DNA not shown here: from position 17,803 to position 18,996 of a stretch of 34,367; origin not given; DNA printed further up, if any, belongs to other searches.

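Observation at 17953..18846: Pch2/TRIP13-like AAA+ ATPase embedded in a metabolic operon, without HORMA, CD-NTase or an N-terminal domain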

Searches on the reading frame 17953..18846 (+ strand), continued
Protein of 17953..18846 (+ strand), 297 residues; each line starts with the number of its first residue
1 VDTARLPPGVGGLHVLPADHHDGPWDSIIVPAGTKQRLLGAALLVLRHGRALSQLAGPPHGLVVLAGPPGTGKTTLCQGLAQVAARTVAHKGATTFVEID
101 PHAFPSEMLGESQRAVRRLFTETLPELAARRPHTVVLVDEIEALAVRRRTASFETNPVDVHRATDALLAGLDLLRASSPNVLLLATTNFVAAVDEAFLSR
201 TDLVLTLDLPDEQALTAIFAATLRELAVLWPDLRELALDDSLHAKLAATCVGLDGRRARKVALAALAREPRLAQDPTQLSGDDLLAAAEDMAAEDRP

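Call 30: search_dna_similar(query=window:17953-18846:+, collection=plasmids, mode=protein, max_rows=40, rows=spread, max_evalue=1e-8)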
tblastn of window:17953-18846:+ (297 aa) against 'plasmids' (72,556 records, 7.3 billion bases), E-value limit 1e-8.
Records with a match: 48; places in all: 50; records where one place covers at least 80% of the query: 11.
Best place of each record, by identity: <60% 48.
By first word of the organism name: Natrinema 6; Halobacterium 6; Haladaptatus 5; Haloarcula 5; Rhizobium 3; Halomarina 3; Natronosalvus 2; Polaromonas 1; Tistrella 1; Rhodococcus 1; and 15 more.
By predicted mobility (MOB-suite, as given by PLSDB): non-mobilizable 36; conjugative 8; mobilizable 4.
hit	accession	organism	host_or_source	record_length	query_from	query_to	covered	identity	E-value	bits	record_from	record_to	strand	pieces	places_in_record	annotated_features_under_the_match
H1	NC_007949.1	Polaromonas sp. JS666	-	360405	6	280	93%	43.5%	1e-41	160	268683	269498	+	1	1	AAA family ATPase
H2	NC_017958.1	Tistrella mobilis KA081020-065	-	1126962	4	280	93%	42.6%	2e-41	159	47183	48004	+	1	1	record has no annotation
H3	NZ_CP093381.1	Rhodococcus opacus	cell culture,forest soil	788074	16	279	89%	44.3%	9e-43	163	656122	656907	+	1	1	AAA family ATPase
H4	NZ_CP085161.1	Pseudosulfitobacter sp. DSM 107133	cell culture,Seawater from the North ...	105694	6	255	84%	45.4%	4e-43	164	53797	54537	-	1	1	AAA family ATPase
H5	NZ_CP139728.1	Sulfitobacter faviae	Bacterial Culture,hydrothermal vent ...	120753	6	255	84%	44.6%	1e-41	160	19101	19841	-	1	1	AAA family ATPase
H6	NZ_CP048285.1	Rhizobium leguminosarum bv. viciae 248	Fava bean,whole organism,nodules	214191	6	255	84%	43.6%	2e-43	165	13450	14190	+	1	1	AAA family ATPase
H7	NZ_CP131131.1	Shinella zoogloeoides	isolate,Activated charcoal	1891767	6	255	84%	43.6%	1e-41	160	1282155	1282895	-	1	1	none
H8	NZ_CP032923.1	Agrobacterium tumefaciens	Euonymus sp.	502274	5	255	85%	43.1%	2e-41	159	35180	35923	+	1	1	AAA family ATPase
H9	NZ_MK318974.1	Rhizobium rhizogenes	-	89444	15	255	81%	44.4%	2e-43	165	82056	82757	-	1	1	AAA family ATPase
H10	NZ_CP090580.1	Methylobacterium radiotolerans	Pure isolate,Urban soil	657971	3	255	85%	39.5%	3e-39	153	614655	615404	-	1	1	AAA family ATPase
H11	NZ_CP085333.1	Haladaptatus salinisoli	cell culture,saline soil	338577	35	253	74%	31.7%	5e-10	67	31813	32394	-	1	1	ATP-binding protein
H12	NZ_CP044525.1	Halorussus halophilus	pure culture,marine solar saltern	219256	22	255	79%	29.2%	8e-10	67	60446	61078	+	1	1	CDC48 family AAA ATPase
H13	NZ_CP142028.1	Haloarcula sp. GH36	cell culture,inland salt lake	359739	22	255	79%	29.2%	1e-9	66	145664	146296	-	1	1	CDC48 family AAA ATPase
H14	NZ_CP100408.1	Haloarcula marina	cell culture,sediment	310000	22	255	79%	29.2%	2e-9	66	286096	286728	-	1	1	CDC48 family AAA ATPase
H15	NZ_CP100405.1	Haloarcula marina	cell culture,sediment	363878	22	255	79%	29.2%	2e-9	66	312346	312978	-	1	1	CDC48 family AAA ATPase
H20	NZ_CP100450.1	Halomarina sp. BCD28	cell culture,sediment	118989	57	253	66%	32.5%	4e-9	65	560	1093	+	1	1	none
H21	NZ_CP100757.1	Natrinema gelatinilyticum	marine sediment,sediment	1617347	58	254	66%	32.5%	1e-10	69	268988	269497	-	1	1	record has no annotation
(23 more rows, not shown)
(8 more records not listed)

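Call 31: get_annotated_region(hit=H1, flank=6000)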
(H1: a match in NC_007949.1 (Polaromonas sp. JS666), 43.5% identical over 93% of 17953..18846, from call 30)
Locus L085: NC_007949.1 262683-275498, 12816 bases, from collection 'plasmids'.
description: Polaromonas sp. JS666 plasmid 1, complete sequence
organism: Polaromonas sp. JS666 (NCBI taxid 296591)
taxonomy: Bacteria; Pseudomonadota; Betaproteobacteria; Burkholderiales; Comamonadaceae; Polaromonas; Polaromonas sp. JS666
host: -; source: -; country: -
typing (MOB-suite, as given by PLSDB): conjugative; replicon rep_cluster_944; relaxase MOBH,MOBP; mating-pair formation MPF_T
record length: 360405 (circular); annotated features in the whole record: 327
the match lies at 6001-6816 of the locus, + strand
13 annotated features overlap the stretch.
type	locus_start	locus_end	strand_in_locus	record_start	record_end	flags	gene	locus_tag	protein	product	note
CDS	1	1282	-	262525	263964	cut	-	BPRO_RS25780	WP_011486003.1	glutamine synthetase family protein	GO:0006542 - glutamine biosynthetic process [Evidence IEA]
CDS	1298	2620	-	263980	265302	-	-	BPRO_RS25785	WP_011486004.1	aromatic ring-hydroxylating dioxygenase subunit alpha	-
CDS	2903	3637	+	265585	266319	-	-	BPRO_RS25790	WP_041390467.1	GntR family transcriptional regulator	-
CDS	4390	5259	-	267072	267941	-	-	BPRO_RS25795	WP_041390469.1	ImmA/IrrE family metallo-endopeptidase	-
CDS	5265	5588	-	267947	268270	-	-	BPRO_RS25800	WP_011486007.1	helix-turn-helix transcriptional regulator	-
CDS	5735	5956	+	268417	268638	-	-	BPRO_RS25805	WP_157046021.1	hypothetical protein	-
CDS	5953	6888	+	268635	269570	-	-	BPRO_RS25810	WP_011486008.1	AAA family ATPase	-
CDS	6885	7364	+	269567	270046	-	-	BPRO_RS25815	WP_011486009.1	hypothetical protein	-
CDS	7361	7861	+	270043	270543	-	-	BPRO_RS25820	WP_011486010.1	hypothetical protein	-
CDS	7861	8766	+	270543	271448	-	-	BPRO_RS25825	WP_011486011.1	CBASS oligonucleotide cyclase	-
CDS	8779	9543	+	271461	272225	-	-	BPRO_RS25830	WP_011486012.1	DUF6602 domain-containing protein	-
CDS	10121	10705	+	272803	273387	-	-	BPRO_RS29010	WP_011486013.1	uracil-DNA glycosylase family protein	-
CDS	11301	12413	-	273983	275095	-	-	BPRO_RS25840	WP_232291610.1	PLP-dependent aminotransferase family protein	-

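Call 32: get_annotated_region(hit=H3, flank=6000)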
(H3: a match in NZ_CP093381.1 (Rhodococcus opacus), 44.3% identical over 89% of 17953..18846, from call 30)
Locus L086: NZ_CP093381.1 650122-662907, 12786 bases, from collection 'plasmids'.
description: Rhodococcus opacus strain S8 plasmid pLPS8, complete sequence
organism: Rhodococcus opacus (NCBI taxid 37919)
taxonomy: Bacteria; Actinomycetota; Actinomycetes; Mycobacteriales; Nocardiaceae; Rhodococcus; Rhodococcus opacus
host: -; source: cell culture,forest soil; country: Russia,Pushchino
typing (MOB-suite, as given by PLSDB): non-mobilizable
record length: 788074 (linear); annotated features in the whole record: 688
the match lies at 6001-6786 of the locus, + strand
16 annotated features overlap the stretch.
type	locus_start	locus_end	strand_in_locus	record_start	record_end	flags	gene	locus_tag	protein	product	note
CDS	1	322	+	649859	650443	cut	-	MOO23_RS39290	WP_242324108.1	hypothetical protein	-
CDS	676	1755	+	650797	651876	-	-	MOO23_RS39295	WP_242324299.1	hypothetical protein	-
CDS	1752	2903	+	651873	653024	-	-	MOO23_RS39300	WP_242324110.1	hypothetical protein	-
CDS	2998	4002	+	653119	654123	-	-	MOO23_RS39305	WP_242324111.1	hypothetical protein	-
CDS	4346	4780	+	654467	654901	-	-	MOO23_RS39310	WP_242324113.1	helix-turn-helix domain-containing protein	-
CDS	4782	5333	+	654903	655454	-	-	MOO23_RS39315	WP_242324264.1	PIN domain-containing protein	-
CDS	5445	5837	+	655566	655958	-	-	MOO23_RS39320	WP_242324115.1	hypothetical protein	-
CDS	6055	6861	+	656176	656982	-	-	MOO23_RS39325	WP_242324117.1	AAA family ATPase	-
CDS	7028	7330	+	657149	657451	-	-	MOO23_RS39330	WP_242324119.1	hypothetical protein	-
CDS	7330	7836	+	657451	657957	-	-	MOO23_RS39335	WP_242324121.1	hypothetical protein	-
CDS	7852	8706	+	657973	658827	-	-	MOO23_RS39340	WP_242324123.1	CBASS oligonucleotide cyclase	-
CDS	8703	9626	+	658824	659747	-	-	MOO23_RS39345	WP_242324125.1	S-4TM family putative pore-forming effector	-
CDS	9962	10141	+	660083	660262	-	-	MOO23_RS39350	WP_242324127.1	hypothetical protein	-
CDS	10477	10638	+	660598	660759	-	-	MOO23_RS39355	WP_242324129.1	DUF6308 family protein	-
CDS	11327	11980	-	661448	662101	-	-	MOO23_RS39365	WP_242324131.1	Ltp family lipoprotein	-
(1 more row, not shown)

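Call 33: get_annotated_region(hit=H6, flank=6000)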
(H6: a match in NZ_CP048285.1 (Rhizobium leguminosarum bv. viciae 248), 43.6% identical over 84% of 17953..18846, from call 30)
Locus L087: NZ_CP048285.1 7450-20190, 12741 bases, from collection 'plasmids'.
description: Rhizobium leguminosarum bv. viciae 248 plasmid pRle248a, complete sequence
organism: Rhizobium leguminosarum bv. viciae 248 (NCBI taxid 936136)
taxonomy: Bacteria; Pseudomonadota; Alphaproteobacteria; Hyphomicrobiales; Rhizobiaceae; Rhizobium; Rhizobium leguminosarum; Rhizobium leguminosarum bv. viciae 248
host: -; source: Fava bean,whole organism,nodules; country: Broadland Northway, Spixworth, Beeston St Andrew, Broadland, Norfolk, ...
typing (MOB-suite, as given by PLSDB): conjugative; replicon rep_cluster_471; relaxase MOBQ; mating-pair formation MPF_T
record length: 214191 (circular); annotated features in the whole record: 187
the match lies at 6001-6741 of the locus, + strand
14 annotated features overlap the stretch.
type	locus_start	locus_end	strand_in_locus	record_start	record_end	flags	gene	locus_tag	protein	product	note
CDS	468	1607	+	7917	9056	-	-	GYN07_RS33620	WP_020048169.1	RHE_PE00001 family protein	-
CDS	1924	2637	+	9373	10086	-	-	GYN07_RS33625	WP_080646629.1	DarT ssDNA thymidine ADP-ribosyltransferase family protein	-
CDS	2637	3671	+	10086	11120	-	-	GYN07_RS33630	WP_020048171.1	macro domain-containing protein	-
CDS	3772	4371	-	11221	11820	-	-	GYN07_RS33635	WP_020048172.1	hypothetical protein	-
CDS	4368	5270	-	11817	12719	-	-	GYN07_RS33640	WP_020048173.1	ImmA/IrrE family metallo-endopeptidase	-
CDS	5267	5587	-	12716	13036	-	-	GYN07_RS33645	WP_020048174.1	helix-turn-helix transcriptional regulator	-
CDS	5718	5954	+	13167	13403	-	-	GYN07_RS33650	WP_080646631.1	DUF2188 domain-containing protein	-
CDS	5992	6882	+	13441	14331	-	-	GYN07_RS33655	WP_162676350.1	AAA family ATPase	-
CDS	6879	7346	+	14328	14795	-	-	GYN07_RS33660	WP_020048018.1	hypothetical protein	-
CDS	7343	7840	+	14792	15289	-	-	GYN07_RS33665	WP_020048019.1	hypothetical protein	-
CDS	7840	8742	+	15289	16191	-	-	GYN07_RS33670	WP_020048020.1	CBASS oligonucleotide cyclase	-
CDS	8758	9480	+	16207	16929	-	-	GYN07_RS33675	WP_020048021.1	DUF6602 domain-containing protein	-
CDS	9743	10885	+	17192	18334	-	-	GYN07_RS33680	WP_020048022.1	patatin-like phospholipase family protein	-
CDS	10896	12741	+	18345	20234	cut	-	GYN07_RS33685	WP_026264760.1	hypothetical protein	-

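Call 34: search_protein_representatives(protein=window:17953-18846:+)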
Query: 297 residues. Proteins with E-value up to 0.001 (for the whole library): 14038; up to 1e-10: 2239; up to 1e-30: 133. The best 150 are listed.
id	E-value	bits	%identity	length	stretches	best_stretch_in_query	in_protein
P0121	1.1e-102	359.8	63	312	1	1-289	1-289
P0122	1.9e-85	303.3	63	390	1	13-239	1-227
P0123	2.0e-85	303.2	68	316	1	4-211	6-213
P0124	5.0e-70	252.7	47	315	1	4-289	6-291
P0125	2.1e-68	247.4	56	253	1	65-286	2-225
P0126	4.8e-66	239.6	48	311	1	3-296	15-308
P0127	4.1e-63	230.0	45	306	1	9-284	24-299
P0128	5.8e-63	229.5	45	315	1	9-294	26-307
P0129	1.8e-61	224.6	63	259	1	108-289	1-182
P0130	7.4e-61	222.6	40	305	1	7-287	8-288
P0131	5.6e-60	219.8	45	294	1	9-289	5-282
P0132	2.5e-59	217.6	45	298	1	7-286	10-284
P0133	6.3e-59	216.3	68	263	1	20-171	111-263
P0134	6.9e-58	212.9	51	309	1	9-283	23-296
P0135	7.8e-58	212.7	31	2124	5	23-227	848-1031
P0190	1.8e-41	159.1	40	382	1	6-291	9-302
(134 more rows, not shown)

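Call 37: find_related_loci(query=P0124, collection=viral_contigs, flank=6000)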
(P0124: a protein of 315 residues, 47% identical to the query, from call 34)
Query P0124 (315 aa) in viral_contigs; peptide patterns used: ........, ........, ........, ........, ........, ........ (x = any residue, [..] = any of these).
13 stretches matched a pattern, but none encodes a relative of the query by tblastn (E <= 1e-3).

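Call 38: find_related_loci(query=P0126, collection=viral_contigs, flank=6000)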
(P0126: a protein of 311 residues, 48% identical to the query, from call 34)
Query P0126 (311 aa) in viral_contigs; peptide patterns used: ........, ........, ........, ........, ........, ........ (x = any residue, [..] = any of these).
5 stretches matched a pattern, but none encodes a relative of the query by tblastn (E <= 1e-3).

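Call 40: find_homologous_proteins(query=A1, max_evalue=1e-20)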
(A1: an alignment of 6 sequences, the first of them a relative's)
Query A1 (6 sequences) (315 aa, profile of the alignment): 2805 proteins with E <= 1e-20 among 8000 candidates; the best 120 are listed.
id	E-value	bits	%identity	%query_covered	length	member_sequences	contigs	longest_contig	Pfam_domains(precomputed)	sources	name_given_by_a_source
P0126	6.6e-135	467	38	96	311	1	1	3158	PF00004.36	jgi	-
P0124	3.1e-132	458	100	100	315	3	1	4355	PF00004.36,PF13191.13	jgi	-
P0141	1.1e-131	457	41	89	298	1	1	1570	PF00004.36,PF13401.13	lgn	-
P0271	1.2e-130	453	39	97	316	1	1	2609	PF00004.36,PF13401.13,PF13481.13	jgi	jgi:SpoVK/Ycf46/Vps4 family AAA+-type ATPase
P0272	2.0e-130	453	40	97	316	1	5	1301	PF00004.36,PF13401.13,PF13481.13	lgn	-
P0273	4.4e-130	451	39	97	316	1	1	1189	PF00004.36,PF13401.13,PF13481.13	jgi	jgi:SpoVK/Ycf46/Vps4 family AAA+-type ATPase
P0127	2.5e-129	449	41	88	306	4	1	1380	PF00004.36,PF13401.13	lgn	-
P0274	1.4e-127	443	43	92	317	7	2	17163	PF00004.36,PF13401.13,PF13481.13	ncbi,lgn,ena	-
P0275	1.8e-127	443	40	89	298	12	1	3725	PF00004.36,PF13401.13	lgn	-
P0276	2.9e-126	439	41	96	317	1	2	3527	PF00004.36,PF13401.13,PF13481.13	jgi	jgi:pachytene checkpoint protein 2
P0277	9.3e-126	437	41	97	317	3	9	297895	PF00004.36,PF13401.13,PF13481.13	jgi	jgi:SpoVK/Ycf46/Vps4 family AAA+-type ATPase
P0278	1.6e-125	436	42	92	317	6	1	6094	PF00004.36,PF13401.13,PF13481.13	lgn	-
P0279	7.8e-124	431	40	97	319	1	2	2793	PF00004.36,PF13401.13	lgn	-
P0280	1.4e-123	430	43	92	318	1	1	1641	PF00004.36,PF13401.13,PF13191.13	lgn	-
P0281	4.5e-123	428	42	97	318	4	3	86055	PF00004.36,PF13481.13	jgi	-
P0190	2.8e-120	419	35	90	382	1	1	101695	PF00004.36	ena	-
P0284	2.0e-119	416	45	89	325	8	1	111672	PF13521.13,PF00004.36,PF13401.13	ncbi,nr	ncbi:MAG TPA: AAA family ATPase [Candidatus Limnocylindria bacterium]|nr:AAA family ATPase [Candidat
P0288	1.6e-118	413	39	89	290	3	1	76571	PF00004.36,PF13401.13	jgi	jgi:pachytene checkpoint protein 2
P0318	4.6e-115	402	41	91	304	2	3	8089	PF00004.36,PF13401.13,PF13191.13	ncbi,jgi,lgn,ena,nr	ncbi:MAG: ATP-binding protein [Roseovarius sp.]|jgi:SpoVK/Ycf46/Vps4 family AAA+-type ATPase|nr:ATP-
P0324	1.2e-114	401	43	95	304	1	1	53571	PF00004.36,PF13401.13,PF13191.13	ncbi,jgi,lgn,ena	-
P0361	2.1e-113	397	46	89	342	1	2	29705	PF07724.21,PF13604.13,PF00004.36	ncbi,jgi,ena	-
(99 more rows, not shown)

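Call 41: find_encoding_contigs(protein=P0277, flank=6000, max_places=1)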
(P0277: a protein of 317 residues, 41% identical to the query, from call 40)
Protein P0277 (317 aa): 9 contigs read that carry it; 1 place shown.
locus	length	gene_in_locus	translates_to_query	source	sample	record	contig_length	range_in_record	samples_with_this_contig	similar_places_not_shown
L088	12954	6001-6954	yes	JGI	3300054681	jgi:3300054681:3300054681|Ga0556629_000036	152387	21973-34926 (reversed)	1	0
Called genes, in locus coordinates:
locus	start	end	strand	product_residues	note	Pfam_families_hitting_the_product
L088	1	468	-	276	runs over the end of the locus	PF02900:LigB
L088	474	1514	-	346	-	PF01547:SBP_bac_1, PF13531:SBP_bac_11, PF13343:SBP_bac_6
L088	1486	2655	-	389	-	PF00005:ABC_tran, PF13304:AAA_21 (faint), PF08402:TOBE_2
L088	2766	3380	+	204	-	PF07883:Cupin_2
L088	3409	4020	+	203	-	PF02041:Auxin_BP, PF12973:Cupin_7 (weak), PF00190:Cupin_1 (weak), PF07883:Cupin_2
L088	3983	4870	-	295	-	PF00126:HTH_1, PF03466:LysR_substrate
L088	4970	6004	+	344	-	PF12973:Cupin_7 (faint), PF02311:AraC_binding (faint), PF07883:Cupin_2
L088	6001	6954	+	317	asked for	PF13481:AAA_25 (faint), PF00004:AAA, PF13401:AAA_22 (faint)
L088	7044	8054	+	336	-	PF04909:Amidohydro_2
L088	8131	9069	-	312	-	PF13379:NMT1_2, PF09084:NMT1, PF12974:Phosphonate-bd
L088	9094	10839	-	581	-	PF00528:BPD_transp_1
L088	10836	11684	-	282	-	PF00005:ABC_tran, PF13304:AAA_21 (faint)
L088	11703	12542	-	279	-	PF00528:BPD_transp_1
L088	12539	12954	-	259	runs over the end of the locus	PF00528:BPD_transp_1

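Call 42: find_encoding_contigs(protein=P0190, flank=6000, max_places=1)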
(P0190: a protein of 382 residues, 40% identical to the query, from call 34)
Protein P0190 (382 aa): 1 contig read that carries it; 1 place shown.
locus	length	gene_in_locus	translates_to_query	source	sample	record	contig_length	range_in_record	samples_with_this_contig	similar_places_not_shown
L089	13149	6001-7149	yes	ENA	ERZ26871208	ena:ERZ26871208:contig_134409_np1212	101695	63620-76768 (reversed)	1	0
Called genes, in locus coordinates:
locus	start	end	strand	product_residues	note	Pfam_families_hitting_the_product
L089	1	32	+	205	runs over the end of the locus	PF07883:Cupin_2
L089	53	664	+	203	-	PF02041:Auxin_BP (weak), PF12973:Cupin_7 (faint), PF00190:Cupin_1 (weak), PF07883:Cupin_2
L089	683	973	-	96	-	PF01355:HIPIP (weak)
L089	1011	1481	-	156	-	-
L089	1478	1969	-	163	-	PF13379:NMT1_2 (weak), PF09084:NMT1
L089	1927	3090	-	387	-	PF04909:Amidohydro_2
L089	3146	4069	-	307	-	PF13379:NMT1_2, PF09084:NMT1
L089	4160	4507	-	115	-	-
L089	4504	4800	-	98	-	-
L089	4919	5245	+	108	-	-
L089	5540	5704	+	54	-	-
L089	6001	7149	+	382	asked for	PF00004:AAA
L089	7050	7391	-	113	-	-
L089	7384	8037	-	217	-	PF00141:peroxidase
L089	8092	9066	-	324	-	PF00141:peroxidase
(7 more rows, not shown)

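Call 43: find_encoding_contigs(protein=P0284, flank=6000, max_places=1)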
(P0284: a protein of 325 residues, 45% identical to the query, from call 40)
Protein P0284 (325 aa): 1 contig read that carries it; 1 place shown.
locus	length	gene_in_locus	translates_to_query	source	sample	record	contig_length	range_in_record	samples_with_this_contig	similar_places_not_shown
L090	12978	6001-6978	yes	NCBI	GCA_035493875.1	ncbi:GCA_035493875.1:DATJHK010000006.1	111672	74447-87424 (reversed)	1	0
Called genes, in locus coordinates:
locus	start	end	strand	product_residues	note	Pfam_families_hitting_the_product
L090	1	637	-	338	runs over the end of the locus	PF04909:Amidohydro_2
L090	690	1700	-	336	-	PF02900:LigB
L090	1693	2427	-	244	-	PF00392:GntR, PF07729:FCD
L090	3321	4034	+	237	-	PF03737:RraA-like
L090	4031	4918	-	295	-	PF00126:HTH_1, PF03466:LysR_substrate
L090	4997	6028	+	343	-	PF05899:Cupin_3 (faint), PF02311:AraC_binding (faint), PF07883:Cupin_2, PF12973:Cupin_7 (weak), PF07883:Cupin_2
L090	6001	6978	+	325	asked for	PF13401:AAA_22 (faint), PF00004:AAA, PF13521:AAA_28 (weak)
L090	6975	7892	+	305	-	PF13379:NMT1_2, PF09084:NMT1, PF12974:Phosphonate-bd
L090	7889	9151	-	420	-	-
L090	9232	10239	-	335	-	PF01547:SBP_bac_1, PF13531:SBP_bac_11, PF13416:SBP_bac_8, PF13343:SBP_bac_6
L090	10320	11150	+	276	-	PF01738:DLH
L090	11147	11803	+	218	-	PF00857:Isochorismatase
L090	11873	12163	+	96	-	-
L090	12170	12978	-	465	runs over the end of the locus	PF07690:MFS_1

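Call 44: find_encoding_contigs(protein=P0361, flank=6000, max_places=1)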
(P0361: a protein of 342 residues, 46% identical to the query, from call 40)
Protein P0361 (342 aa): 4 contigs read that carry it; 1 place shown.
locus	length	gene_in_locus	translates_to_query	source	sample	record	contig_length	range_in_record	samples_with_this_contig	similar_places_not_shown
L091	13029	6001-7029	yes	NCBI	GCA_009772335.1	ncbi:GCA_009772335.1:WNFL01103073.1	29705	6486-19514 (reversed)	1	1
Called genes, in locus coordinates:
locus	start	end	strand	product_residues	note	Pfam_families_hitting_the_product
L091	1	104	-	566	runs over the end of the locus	PF01869:BcrAD_BadFG (weak), PF06277:EutA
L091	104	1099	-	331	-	-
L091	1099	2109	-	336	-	PF00111:Fer2, PF00970:FAD_binding_6, PF00175:NAD_binding_1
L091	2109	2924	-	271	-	PF09339:HTH_IclR, PF01614:IclR_C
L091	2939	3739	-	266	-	PF03824:NicO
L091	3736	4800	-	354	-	PF01547:SBP_bac_1, PF13531:SBP_bac_11, PF13416:SBP_bac_8, PF13343:SBP_bac_6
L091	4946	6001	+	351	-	PF12973:Cupin_7 (faint), PF07883:Cupin_2, PF00190:Cupin_1 (weak), PF07883:Cupin_2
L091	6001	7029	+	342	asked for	PF13604:AAA_30 (weak), PF00004:AAA, PF07724:AAA_2 (weak)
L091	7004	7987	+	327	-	PF03401:TctC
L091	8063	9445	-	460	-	PF00082:Peptidase_S8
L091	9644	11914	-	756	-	PF20256:MoCoBD_2, PF01315:Ald_Xan_dh_C (faint), PF02738:MoCoBD_1, PF20256:MoCoBD_2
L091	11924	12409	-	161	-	PF00111:Fer2, PF13085:Fer2_3 (weak), PF01799:Fer2_2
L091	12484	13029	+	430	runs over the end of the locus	-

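Call 49: find_encoding_contigs(protein=P0288, flank=6000, max_places=1)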
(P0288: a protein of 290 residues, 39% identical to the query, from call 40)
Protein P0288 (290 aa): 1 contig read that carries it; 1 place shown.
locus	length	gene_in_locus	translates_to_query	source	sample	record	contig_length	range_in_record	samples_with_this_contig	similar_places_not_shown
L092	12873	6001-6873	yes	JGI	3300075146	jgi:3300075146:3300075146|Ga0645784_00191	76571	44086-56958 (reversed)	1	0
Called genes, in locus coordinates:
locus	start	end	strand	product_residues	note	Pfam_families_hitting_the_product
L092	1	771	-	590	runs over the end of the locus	PF00528:BPD_transp_1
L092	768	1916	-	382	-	PF00005:ABC_tran, PF13304:AAA_21 (weak), PF08402:TOBE_2 (weak)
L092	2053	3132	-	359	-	-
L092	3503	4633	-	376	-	PF02423:OCD_Mu_crystall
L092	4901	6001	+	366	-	PF07883:Cupin_2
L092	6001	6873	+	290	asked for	PF13401:AAA_22 (weak), PF00004:AAA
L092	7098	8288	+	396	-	-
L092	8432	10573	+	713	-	PF01970:TctA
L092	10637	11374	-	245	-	PF00857:Isochorismatase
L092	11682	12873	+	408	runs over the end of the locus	PF07690:MFS_1, PF12832:MFS_1_like (faint), PF07690:MFS_1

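Call 50: find_encoding_contigs(protein=P0318, flank=6000, max_places=1)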
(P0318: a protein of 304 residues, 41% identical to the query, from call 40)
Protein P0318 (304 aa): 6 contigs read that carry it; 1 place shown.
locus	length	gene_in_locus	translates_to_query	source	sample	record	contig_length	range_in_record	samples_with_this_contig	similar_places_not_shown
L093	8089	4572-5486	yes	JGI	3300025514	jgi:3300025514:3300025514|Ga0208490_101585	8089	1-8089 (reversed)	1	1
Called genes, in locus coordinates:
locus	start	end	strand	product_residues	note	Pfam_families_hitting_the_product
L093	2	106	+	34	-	?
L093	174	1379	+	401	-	PF13416:SBP_bac_8 (faint), PF13531:SBP_bac_11 (weak)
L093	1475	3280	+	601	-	PF00528:BPD_transp_1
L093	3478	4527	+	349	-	PF02311:AraC_binding (faint), PF07883:Cupin_2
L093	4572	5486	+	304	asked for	PF13191:AAA_16 (faint), PF13401:AAA_22 (weak), PF00004:AAA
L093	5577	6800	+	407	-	PF05977:MFS_3, PF07690:MFS_1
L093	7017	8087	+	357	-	?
